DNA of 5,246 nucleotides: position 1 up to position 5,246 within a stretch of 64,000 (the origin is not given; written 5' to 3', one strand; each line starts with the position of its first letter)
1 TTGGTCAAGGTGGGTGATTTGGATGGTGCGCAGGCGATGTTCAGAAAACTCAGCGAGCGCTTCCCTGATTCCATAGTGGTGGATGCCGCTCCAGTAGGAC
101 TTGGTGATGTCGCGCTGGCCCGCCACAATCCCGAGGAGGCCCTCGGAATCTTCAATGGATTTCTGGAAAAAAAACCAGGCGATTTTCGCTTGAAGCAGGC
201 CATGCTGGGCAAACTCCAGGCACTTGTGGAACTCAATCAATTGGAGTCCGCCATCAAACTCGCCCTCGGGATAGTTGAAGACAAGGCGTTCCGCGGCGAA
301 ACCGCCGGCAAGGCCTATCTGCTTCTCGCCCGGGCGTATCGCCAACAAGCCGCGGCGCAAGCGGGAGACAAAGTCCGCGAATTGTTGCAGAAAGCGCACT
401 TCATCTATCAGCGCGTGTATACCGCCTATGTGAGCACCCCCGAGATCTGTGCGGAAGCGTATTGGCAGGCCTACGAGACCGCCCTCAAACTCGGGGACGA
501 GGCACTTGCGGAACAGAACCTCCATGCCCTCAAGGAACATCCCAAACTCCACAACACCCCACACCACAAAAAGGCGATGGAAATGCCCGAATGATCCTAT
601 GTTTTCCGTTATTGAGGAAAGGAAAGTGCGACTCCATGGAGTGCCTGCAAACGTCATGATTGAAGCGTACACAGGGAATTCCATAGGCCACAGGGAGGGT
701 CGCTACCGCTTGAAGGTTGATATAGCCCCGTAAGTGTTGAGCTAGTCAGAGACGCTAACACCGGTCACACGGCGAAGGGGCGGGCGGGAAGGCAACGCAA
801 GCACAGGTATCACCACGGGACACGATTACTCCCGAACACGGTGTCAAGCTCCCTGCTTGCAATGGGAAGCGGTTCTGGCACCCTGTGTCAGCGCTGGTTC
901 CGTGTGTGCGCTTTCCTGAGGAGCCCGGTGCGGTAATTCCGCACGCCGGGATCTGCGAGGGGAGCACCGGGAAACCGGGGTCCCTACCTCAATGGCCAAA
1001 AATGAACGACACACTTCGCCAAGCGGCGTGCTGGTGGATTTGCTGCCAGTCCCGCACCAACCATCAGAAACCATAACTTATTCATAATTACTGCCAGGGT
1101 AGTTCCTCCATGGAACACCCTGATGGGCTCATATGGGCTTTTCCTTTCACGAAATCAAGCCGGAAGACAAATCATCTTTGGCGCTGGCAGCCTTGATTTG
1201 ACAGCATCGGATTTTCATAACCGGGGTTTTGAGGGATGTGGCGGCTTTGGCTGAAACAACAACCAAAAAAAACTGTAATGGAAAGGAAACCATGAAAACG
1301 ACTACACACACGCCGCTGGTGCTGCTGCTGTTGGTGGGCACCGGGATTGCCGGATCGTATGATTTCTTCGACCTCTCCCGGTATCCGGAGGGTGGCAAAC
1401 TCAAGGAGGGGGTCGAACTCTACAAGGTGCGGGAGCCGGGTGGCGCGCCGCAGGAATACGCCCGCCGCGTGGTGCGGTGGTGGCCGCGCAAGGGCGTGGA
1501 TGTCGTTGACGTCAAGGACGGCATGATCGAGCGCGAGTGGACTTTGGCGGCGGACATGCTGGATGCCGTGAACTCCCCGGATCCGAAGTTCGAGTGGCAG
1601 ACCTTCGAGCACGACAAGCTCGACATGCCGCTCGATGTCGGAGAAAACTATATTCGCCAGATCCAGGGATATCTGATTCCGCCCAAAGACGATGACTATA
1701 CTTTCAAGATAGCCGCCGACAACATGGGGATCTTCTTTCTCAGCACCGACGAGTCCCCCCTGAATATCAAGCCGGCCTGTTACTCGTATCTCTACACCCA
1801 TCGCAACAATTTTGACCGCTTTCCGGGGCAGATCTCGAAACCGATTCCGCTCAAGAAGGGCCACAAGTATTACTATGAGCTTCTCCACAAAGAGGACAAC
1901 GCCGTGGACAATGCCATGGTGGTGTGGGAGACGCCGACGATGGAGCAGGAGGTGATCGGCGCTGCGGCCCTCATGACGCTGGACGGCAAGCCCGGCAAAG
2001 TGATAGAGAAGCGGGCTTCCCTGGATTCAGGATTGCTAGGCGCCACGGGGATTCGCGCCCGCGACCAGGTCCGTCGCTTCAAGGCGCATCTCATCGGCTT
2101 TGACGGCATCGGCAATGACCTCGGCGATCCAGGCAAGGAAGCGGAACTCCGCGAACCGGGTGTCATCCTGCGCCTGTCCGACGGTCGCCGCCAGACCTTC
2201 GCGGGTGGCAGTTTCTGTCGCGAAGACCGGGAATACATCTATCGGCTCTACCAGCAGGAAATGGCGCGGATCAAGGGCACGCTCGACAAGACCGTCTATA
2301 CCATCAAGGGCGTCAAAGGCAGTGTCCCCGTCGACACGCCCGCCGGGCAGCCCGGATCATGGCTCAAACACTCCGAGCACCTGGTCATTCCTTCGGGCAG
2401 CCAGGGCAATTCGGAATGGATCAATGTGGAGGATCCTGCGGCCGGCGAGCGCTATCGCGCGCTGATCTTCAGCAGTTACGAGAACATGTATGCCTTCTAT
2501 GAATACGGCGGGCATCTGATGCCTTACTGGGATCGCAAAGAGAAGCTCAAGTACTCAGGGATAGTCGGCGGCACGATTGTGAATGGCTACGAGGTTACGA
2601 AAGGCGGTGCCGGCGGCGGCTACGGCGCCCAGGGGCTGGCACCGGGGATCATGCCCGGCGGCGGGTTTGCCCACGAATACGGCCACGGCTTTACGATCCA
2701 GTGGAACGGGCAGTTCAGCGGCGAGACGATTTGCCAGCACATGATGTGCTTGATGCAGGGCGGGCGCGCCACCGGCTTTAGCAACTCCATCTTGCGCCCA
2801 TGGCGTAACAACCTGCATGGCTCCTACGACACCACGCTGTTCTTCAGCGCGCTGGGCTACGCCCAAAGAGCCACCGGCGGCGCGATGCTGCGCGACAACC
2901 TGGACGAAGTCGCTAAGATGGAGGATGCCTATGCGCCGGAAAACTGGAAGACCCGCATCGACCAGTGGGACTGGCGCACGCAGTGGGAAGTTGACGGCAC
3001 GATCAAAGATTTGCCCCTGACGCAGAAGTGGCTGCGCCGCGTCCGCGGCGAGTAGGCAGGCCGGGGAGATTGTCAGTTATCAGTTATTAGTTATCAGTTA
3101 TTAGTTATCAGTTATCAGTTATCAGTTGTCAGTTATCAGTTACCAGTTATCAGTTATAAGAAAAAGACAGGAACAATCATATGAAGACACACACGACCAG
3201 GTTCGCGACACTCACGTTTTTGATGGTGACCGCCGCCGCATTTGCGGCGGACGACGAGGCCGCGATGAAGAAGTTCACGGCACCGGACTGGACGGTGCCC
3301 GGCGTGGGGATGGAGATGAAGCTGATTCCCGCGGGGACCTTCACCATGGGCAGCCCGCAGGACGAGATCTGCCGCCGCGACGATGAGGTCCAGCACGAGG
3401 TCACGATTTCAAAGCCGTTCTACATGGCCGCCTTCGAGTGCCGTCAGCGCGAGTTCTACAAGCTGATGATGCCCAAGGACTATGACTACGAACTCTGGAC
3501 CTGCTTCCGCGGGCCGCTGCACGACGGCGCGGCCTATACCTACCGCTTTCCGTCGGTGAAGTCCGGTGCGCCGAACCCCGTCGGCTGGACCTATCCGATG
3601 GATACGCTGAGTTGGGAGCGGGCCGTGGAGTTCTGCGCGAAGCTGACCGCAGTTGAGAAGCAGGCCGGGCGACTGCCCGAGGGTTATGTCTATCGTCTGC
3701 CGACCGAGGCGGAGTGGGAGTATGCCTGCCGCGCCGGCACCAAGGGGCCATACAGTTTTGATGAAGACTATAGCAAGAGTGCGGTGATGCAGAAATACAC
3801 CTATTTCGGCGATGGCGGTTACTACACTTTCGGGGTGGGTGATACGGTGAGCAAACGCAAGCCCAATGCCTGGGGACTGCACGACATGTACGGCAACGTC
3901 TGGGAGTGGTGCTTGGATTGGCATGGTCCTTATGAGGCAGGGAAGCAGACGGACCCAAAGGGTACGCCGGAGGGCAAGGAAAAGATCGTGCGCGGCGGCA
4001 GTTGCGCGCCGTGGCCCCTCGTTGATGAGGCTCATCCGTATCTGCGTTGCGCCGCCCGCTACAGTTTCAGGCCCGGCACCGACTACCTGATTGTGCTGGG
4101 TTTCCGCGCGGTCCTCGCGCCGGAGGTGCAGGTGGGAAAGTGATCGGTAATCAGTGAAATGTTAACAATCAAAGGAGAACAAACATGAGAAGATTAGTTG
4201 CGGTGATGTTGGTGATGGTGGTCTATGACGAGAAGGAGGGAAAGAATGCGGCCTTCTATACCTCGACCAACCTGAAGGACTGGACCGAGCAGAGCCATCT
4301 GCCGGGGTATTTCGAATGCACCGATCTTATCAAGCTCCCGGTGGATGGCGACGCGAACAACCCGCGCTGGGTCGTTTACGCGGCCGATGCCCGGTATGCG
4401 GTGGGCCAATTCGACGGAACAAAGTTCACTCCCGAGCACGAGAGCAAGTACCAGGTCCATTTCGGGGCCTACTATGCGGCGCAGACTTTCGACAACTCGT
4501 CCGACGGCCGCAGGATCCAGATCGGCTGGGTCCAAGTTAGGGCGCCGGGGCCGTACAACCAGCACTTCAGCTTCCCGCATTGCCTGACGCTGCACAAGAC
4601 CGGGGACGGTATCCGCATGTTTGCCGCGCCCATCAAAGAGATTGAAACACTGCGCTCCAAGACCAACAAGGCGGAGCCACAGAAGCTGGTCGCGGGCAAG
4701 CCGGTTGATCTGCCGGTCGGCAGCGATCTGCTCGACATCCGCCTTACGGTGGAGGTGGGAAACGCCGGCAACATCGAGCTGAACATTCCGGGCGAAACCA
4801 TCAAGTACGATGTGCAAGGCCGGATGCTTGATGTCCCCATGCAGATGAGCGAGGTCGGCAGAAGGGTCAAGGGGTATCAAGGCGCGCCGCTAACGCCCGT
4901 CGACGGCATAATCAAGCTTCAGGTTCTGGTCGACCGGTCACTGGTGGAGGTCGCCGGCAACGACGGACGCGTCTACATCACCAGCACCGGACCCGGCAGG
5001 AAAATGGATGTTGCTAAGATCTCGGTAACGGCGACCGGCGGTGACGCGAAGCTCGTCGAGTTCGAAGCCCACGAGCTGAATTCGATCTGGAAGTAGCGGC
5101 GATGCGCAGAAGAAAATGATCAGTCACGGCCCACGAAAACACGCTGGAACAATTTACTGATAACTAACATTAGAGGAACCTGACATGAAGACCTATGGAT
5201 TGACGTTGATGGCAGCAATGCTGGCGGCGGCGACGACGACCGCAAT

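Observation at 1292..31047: Repeated secreted two-gene cassette: giant HEXXH peptidase-like protein plus non-catalytic FGE/C-lectin-fold partner (best candidate for an undescribed system)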

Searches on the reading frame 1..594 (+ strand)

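Call 6: search_protein_families(library=pfam, proteins=[window:1-594:+], max_evalue=0.001)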
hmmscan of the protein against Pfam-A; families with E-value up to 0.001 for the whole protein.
window:1-594:+ (197 aa): 4 families
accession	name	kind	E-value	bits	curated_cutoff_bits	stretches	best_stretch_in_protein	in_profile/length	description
PF14559.12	TPR_19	-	1.2e-07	32.4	25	1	5-67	5-64/68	Tetratricopeptide repeat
PF13432.12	TPR_16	-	1.4e-05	25.9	32.7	0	3-61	9-64/65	Tetratricopeptide repeat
PF13428.12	TPR_14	-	1.6e-05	25.5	23.5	0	34-67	7-40/44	Tetratricopeptide repeat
PF13174.12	TPR_6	-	0.00019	22.3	26.3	0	5-24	14-33/33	Tetratricopeptide repeat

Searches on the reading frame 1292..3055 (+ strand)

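Call 4: search_protein_families(library=pfam, proteins=[window:1292-3055:+], max_evalue=0.01)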
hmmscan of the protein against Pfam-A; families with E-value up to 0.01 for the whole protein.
window:1292-3055:+ (587 aa): 2 families
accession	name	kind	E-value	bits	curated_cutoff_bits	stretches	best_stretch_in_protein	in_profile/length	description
PF07691.17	PA14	-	4e-05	23.9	24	1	118-208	44-127/147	PA14 domain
PF10528.15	GLEYA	-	0.0086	16.8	26.2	0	123-151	4-33/91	GLEYA domain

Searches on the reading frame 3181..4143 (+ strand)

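Call 4: search_protein_families(library=pfam, proteins=[window:3181-4143:+], max_evalue=0.01)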
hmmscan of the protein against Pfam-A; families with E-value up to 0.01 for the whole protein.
window:3181-4143:+ (320 aa): 1 family
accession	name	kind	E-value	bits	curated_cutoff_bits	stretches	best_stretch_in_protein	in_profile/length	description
PF03781.23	FGE-sulfatase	-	3.1e-38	132.3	23.3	1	45-311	4-254/255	Sulfatase-modifying factor enzyme 1-like domain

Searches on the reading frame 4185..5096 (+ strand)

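Call 4: search_protein_families(library=pfam, proteins=[window:4185-5096:+], max_evalue=0.01)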
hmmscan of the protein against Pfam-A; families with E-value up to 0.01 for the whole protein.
window:4185-5096:+ (303 aa): 2 families
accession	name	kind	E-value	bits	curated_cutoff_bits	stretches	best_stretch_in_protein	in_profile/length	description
PF00251.26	Glyco_hydro_32N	-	8e-14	52.3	22.1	1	11-136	146-296/307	Glycosyl hydrolases family 32 N-terminal domain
PF08244.19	Glyco_hydro_32C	-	1.2e-12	48.6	21.9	1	152-296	1-157/158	Glycosyl hydrolases family 32 C terminal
